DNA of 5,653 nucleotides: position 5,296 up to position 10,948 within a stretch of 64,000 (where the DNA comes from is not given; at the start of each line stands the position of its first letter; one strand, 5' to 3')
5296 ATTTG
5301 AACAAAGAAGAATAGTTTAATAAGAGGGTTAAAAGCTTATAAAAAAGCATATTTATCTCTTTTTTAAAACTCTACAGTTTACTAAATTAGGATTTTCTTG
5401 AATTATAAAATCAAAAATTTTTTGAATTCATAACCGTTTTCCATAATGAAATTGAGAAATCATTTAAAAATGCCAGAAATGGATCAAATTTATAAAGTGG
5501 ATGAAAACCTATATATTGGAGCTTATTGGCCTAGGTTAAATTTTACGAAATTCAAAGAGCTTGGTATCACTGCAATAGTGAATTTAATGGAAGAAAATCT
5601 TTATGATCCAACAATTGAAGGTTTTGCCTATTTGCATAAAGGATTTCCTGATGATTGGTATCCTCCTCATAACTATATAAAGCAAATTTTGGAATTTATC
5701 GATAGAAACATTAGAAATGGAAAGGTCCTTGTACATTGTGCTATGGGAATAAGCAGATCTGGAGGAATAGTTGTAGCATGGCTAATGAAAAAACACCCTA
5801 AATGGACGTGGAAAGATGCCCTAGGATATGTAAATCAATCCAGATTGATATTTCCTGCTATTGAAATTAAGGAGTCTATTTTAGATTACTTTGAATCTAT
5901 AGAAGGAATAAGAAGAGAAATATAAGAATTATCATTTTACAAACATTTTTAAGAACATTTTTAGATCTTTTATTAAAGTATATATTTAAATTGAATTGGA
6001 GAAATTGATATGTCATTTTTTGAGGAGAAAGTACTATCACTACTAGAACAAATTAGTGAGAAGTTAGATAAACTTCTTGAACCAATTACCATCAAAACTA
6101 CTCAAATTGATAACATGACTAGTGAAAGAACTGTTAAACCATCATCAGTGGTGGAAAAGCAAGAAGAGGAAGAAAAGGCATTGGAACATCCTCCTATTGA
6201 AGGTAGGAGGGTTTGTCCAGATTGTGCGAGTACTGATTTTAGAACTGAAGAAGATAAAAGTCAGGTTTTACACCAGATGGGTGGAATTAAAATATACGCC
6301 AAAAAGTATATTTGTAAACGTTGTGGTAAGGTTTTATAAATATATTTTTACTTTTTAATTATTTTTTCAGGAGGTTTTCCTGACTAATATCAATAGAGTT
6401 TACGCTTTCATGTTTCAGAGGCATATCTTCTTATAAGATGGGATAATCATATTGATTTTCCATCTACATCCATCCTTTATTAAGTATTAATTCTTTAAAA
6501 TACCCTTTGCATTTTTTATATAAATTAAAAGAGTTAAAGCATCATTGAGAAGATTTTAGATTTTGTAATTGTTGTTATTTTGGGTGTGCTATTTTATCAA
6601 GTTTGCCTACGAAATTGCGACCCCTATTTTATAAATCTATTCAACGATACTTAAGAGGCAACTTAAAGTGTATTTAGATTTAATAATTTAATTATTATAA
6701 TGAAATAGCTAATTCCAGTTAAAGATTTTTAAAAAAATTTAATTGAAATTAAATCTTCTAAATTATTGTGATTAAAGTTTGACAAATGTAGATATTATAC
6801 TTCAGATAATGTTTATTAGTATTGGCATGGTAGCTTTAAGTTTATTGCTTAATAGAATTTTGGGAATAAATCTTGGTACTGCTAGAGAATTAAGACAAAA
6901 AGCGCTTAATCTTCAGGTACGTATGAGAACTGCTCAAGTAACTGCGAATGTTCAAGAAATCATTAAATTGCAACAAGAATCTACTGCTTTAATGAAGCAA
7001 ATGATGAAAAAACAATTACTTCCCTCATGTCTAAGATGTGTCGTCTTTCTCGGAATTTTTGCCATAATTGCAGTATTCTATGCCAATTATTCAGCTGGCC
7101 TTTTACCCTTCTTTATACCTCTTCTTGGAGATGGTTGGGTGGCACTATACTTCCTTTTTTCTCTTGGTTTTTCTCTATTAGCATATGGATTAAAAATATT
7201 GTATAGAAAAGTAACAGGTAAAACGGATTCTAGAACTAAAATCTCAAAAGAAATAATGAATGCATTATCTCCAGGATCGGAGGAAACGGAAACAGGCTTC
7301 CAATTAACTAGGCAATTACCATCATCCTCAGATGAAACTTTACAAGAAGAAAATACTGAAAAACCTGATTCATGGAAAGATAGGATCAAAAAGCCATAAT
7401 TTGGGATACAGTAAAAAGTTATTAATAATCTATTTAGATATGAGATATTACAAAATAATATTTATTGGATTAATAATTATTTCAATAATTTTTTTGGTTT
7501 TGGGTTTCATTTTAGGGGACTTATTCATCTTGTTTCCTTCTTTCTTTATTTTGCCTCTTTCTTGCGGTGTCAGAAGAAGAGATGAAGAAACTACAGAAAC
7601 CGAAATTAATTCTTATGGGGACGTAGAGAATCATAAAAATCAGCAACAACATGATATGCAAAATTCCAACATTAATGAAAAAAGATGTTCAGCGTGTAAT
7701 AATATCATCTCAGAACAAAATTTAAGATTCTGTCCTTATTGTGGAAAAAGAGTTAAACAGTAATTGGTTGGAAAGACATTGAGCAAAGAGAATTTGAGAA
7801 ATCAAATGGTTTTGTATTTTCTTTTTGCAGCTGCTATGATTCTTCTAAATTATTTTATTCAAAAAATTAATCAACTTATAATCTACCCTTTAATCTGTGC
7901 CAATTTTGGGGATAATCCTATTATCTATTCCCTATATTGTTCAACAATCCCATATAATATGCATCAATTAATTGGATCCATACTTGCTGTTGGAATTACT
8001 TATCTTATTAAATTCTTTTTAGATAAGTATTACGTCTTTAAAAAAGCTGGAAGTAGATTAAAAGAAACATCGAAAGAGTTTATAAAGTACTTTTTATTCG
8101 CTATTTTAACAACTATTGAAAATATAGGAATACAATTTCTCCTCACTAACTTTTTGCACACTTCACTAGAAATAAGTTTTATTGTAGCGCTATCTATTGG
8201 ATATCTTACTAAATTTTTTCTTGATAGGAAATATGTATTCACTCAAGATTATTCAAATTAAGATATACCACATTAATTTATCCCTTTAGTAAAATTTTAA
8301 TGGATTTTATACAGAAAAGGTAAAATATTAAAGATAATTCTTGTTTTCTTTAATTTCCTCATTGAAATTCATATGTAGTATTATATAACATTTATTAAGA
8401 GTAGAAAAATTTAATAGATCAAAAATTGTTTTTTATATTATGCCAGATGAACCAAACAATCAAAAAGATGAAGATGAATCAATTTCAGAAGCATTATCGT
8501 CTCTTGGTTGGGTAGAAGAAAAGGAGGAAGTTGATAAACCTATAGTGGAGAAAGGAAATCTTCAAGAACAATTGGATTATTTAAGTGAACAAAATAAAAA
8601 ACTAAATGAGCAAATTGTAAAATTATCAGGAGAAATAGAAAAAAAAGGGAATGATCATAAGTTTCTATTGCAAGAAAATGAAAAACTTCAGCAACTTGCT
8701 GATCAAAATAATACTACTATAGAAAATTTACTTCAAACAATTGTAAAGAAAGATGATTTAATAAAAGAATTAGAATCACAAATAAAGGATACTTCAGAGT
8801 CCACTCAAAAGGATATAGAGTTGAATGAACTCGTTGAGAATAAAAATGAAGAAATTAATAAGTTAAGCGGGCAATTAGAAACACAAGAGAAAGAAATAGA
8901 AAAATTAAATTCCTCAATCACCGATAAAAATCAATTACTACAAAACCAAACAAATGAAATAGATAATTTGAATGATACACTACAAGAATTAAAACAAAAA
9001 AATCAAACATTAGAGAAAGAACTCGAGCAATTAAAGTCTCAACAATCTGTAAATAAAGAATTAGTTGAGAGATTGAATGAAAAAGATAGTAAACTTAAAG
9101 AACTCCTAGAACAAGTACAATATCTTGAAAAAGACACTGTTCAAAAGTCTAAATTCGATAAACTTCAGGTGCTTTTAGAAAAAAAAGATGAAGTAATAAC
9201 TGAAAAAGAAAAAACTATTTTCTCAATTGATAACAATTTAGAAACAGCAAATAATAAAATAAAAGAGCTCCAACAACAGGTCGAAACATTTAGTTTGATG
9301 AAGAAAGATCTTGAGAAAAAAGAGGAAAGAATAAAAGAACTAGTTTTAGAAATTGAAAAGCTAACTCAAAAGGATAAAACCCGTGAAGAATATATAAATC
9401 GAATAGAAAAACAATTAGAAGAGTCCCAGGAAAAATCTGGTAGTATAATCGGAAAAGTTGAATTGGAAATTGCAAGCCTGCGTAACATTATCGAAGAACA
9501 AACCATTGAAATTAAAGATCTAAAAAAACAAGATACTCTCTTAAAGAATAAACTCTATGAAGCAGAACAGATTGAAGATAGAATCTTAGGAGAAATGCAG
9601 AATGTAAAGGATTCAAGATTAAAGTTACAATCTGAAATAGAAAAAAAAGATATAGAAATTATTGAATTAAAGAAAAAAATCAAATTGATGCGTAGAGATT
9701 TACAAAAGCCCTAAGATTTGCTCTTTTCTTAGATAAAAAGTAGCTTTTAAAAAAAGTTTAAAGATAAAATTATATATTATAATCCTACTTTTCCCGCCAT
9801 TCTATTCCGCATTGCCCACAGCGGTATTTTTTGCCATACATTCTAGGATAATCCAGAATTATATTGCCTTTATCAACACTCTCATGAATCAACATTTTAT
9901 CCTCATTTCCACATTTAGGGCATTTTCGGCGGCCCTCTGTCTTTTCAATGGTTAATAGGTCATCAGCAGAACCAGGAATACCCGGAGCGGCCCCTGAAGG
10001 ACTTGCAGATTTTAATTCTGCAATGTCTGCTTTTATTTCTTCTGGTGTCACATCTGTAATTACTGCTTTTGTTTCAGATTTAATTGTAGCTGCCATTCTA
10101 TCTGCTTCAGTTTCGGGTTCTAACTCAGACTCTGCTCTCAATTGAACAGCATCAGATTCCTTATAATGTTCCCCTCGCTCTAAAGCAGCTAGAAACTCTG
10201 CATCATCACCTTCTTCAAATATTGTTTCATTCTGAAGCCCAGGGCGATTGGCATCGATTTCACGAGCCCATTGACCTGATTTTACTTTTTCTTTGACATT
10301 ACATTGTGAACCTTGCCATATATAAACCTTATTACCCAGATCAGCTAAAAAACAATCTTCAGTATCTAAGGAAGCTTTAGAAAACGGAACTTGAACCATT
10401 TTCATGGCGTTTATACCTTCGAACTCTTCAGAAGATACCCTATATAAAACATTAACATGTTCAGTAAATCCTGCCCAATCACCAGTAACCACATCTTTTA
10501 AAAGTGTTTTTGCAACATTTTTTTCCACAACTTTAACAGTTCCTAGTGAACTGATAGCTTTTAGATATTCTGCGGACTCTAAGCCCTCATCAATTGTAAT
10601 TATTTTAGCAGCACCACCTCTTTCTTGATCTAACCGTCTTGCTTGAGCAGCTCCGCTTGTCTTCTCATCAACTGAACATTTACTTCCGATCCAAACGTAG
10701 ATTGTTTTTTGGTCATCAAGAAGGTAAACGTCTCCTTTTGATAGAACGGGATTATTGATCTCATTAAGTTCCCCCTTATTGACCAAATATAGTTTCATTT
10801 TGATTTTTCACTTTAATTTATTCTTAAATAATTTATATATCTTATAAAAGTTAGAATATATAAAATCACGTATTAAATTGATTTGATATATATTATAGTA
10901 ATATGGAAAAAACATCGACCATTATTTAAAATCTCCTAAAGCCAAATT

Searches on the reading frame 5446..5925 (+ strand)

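Call 64: search_protein_families(library=pfam, proteins=[window:5446-5925:+], max_evalue=0.0001)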
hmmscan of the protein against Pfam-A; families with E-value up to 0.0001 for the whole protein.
window:5446-5925:+ (159 aa): 2 families
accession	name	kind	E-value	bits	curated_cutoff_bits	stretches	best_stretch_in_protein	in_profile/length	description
PF00782.25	DSPc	-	2.1e-19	70.1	33.5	1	23-149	2-131/133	Dual specificity phosphatase, catalytic domain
PF22785.1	Tc-R-P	-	1.6e-10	41.9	27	1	33-115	16-103/106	Polymorphic toxin system, DSP-PTPase phosphatase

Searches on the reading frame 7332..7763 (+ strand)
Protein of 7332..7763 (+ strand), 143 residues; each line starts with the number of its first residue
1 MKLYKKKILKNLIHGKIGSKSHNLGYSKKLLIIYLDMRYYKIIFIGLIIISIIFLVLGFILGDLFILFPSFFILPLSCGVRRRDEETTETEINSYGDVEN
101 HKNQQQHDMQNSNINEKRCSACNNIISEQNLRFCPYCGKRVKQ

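Call 64: search_protein_families(library=pfam, proteins=[window:7332-7763:+], max_evalue=0.0001)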
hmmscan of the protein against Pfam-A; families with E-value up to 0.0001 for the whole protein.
window:7332-7763:+ (143 aa): 1 family
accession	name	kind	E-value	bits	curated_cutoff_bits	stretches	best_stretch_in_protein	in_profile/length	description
PF13248.11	Zn_ribbon_3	-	6.6e-05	22.7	27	0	116-140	2-25/26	zinc-ribbon domain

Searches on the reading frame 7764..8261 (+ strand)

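Call 64: search_protein_families(library=pfam, proteins=[window:7764-8261:+], max_evalue=0.0001)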
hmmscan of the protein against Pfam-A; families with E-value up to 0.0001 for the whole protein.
window:7764-8261:+ (165 aa): 1 family
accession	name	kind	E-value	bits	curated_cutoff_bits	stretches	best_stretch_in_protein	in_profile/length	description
PF04138.20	GtrA_DPMS_TM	-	7.7e-13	49.1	26.1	1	61-159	23-117/117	GtrA/DPMS, transmembrane domain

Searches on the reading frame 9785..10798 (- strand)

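Call 38: search_protein_families(library=pfam, proteins=[window:9785-10798:-], max_evalue=0.00001)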
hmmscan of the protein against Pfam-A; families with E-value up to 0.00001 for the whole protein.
window:9785-10798:- (337 aa): 2 families
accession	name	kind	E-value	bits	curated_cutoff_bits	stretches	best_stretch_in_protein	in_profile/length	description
PF00626.27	Gelsolin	-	1.9e-25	88.9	21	2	19-77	15-74/76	Gelsolin repeat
PF25480.1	DUF7904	-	1.6e-06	28.3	30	0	30-84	42-94/100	Domain of unknown function (DUF7904)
